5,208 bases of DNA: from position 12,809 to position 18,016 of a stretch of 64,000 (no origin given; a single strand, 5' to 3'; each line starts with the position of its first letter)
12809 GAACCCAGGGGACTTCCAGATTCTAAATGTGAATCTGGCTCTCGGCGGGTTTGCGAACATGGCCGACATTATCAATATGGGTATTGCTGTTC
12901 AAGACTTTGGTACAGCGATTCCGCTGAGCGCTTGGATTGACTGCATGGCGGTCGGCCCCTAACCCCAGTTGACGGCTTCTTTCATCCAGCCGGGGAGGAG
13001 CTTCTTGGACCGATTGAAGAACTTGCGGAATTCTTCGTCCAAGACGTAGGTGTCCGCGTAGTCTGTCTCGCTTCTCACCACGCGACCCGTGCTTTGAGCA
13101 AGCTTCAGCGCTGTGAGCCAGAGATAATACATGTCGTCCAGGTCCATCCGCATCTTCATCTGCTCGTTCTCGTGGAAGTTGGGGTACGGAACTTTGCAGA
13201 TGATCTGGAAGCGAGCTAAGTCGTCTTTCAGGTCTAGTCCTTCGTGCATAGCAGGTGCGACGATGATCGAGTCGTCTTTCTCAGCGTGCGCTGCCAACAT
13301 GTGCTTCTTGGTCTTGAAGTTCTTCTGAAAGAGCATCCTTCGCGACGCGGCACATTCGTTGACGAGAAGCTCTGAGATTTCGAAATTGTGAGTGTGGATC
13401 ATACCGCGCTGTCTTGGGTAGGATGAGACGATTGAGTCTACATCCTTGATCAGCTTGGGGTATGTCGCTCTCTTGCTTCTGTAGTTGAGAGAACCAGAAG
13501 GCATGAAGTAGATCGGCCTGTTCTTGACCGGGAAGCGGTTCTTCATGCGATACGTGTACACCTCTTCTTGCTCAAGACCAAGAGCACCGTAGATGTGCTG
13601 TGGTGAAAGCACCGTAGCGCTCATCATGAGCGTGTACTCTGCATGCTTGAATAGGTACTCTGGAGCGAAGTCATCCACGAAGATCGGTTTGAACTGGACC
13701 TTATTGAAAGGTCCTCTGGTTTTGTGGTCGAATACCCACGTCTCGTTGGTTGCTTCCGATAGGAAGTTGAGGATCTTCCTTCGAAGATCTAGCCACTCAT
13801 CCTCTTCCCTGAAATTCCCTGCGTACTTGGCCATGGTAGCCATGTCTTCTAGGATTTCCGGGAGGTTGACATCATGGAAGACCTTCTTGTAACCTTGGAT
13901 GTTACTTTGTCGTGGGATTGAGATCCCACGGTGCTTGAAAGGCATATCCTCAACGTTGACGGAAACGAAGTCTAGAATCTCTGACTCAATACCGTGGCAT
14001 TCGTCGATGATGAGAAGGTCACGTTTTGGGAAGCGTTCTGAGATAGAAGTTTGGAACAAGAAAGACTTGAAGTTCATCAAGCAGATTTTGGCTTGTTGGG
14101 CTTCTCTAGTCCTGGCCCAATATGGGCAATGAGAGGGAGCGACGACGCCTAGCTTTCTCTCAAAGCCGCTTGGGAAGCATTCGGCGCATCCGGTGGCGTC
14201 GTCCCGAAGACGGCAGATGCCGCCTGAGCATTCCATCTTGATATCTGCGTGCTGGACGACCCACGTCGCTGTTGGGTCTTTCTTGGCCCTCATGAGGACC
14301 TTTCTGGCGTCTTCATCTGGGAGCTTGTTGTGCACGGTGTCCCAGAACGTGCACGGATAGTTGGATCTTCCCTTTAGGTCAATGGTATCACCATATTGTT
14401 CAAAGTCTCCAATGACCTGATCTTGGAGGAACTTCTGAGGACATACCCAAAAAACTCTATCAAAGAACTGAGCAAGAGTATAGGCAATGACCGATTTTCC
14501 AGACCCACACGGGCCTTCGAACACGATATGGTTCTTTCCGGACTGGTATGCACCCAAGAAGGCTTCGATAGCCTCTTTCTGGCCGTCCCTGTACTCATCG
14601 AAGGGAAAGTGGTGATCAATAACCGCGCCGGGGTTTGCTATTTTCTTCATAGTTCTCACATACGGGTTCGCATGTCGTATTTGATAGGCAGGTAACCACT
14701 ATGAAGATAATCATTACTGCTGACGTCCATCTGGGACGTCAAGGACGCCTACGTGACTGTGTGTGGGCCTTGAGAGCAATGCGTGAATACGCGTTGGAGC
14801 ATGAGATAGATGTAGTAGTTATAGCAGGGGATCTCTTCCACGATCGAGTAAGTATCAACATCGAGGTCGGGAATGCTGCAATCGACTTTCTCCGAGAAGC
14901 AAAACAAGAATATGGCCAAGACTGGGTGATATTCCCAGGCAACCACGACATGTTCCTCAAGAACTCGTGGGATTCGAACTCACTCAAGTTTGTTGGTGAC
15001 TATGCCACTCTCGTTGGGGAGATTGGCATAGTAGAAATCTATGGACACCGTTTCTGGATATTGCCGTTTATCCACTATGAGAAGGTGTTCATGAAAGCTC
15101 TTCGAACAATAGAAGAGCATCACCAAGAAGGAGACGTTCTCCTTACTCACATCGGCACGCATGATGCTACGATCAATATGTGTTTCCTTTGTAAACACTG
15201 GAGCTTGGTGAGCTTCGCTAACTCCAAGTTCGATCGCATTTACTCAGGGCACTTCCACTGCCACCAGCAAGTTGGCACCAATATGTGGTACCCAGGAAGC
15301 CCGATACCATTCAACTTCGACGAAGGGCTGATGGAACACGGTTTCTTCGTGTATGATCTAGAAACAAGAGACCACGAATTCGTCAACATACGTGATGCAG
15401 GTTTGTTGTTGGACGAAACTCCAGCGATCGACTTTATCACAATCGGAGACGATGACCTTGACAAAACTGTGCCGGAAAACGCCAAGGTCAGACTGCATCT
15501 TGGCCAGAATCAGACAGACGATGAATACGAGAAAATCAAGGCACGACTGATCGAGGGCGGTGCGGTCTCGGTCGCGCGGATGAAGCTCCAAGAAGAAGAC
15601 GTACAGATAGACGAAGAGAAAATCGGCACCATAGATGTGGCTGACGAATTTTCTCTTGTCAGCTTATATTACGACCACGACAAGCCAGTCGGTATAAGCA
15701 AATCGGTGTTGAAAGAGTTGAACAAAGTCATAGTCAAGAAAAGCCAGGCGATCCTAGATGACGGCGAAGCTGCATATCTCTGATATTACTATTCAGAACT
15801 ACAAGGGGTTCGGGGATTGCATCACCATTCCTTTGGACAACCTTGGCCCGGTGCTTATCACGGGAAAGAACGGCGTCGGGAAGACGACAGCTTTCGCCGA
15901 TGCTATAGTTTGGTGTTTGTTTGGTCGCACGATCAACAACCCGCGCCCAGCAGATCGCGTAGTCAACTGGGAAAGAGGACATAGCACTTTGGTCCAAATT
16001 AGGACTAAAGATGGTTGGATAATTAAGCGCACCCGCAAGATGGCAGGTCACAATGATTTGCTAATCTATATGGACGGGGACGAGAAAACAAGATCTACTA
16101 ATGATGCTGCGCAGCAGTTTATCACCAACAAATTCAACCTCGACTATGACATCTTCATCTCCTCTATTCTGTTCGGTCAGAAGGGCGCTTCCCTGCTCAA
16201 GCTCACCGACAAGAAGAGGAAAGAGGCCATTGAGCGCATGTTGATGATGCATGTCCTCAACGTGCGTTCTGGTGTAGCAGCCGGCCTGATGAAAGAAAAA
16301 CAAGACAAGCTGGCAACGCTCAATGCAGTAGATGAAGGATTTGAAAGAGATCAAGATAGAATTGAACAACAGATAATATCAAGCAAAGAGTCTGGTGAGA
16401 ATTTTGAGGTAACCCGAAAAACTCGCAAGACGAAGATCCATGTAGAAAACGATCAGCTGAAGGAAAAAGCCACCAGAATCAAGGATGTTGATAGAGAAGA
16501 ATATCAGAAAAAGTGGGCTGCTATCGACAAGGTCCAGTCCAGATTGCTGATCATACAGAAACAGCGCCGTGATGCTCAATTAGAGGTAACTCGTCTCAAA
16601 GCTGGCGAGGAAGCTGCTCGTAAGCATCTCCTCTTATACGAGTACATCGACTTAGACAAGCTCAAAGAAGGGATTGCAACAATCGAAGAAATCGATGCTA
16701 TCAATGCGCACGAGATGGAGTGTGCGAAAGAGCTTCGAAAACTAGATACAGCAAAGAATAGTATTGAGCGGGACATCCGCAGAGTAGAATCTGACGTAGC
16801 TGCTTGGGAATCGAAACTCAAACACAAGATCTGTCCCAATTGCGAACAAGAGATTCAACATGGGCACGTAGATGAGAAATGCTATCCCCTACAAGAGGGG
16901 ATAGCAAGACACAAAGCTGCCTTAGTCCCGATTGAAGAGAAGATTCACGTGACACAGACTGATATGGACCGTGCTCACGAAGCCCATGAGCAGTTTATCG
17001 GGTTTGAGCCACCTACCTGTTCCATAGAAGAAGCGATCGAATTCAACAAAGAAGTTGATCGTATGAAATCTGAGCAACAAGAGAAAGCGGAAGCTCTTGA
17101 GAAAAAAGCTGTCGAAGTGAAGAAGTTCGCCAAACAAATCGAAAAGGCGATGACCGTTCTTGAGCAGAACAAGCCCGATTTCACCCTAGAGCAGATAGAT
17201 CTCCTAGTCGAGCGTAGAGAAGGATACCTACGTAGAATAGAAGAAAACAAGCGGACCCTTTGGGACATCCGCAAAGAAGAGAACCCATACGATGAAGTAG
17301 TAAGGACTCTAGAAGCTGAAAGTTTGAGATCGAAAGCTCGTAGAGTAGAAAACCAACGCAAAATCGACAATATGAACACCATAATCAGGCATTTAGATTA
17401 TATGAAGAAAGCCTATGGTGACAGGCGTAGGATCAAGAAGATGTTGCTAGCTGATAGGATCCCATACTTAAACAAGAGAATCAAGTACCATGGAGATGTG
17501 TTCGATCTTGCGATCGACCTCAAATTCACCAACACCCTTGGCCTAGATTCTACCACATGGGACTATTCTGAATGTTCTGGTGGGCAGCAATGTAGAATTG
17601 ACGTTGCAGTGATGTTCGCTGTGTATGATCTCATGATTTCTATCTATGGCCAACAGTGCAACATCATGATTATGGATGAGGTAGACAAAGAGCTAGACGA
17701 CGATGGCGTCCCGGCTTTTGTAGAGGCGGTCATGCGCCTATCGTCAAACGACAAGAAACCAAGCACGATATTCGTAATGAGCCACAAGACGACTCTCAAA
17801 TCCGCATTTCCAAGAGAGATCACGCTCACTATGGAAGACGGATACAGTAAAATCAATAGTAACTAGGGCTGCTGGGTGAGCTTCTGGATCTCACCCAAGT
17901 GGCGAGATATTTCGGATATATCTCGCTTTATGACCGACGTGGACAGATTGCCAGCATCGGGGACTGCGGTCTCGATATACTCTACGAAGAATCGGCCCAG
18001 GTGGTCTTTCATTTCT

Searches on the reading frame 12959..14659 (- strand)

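Call 17: search_protein_families(library=pfam, proteins=[window:12959-14659:-], max_evalue=0.01)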
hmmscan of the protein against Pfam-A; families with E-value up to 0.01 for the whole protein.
window:12959-14659:- (566 aa): 6 families
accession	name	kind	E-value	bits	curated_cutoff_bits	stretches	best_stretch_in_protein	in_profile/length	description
PF13307.12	Helicase_C_2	-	7.9e-20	72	25.3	1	439-561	37-169/170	Helicase C-terminal domain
PF04851.21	ResIII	-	1.8e-12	47.9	22.5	1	23-93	4-80/164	Type III restriction enzyme, res subunit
PF00270.35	DEAD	-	6.5e-06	26.4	26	1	25-96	2-75/167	DEAD/DEAH box helicase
PF06733.21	DEAD_2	-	6.7e-06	26.3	21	1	176-237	104-168/172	DEAD_2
PF13401.12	AAA_22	-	0.0039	17.9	27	0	40-79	3-33/130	AAA domain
PF01078.27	Mg_chelatase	-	0.0044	16.9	20.3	0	26-65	7-45/207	Magnesium chelatase, subunit ChlI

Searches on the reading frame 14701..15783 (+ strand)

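Call 17: search_protein_families(library=pfam, proteins=[window:14701-15783:+], max_evalue=0.01)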
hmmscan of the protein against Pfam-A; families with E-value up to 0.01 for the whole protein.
window:14701-15783:+ (360 aa): 3 families
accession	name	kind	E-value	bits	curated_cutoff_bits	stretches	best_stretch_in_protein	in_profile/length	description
PF00149.33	Metallophos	-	5.6e-12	46.9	21.5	1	1-187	1-190/191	Calcineurin-like phosphoesterase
PF12850.12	Metallophos_2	-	9.1e-06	26.2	27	1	1-148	1-111/154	Calcineurin-like phosphoesterase superfamily domain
PF03880.21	DbpA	-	0.0061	17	25.6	0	300-343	24-61/72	DbpA RNA binding domain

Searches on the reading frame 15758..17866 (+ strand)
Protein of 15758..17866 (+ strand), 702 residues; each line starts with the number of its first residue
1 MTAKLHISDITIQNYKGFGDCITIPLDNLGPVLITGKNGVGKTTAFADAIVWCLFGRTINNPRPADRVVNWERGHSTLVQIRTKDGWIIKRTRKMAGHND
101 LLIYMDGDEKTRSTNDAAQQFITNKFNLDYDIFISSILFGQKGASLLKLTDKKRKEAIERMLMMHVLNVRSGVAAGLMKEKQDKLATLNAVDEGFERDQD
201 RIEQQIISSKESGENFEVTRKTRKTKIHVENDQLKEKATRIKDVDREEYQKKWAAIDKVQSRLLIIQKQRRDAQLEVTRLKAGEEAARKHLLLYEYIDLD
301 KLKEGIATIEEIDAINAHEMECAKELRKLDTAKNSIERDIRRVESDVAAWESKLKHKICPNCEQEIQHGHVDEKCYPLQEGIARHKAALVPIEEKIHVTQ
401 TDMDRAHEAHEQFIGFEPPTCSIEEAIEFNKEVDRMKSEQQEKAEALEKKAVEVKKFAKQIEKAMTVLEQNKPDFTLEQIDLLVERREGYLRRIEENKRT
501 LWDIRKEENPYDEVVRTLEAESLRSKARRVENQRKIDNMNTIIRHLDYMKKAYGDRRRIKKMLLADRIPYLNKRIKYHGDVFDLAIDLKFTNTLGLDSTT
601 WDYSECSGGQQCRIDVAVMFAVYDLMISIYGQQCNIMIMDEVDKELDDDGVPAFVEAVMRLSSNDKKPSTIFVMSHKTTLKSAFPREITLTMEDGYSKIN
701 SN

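Call 17: search_protein_families(library=pfam, proteins=[window:15758-17866:+], max_evalue=0.01)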
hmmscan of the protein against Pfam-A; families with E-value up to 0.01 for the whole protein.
window:15758-17866:+ (702 aa): 3 families
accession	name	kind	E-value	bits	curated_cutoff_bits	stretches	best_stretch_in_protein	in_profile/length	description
PF13476.12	AAA_23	-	8.7e-15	56.3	27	1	10-203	2-181/201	AAA domain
PF02463.25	SMC_N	-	2.6e-12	47.1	40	1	7-694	2-216/220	RecF/RecN/SMC N terminal domain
PF13555.12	AAA_29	-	2.8e-05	24.2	27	1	9-58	3-50/61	P-loop containing region of AAA domain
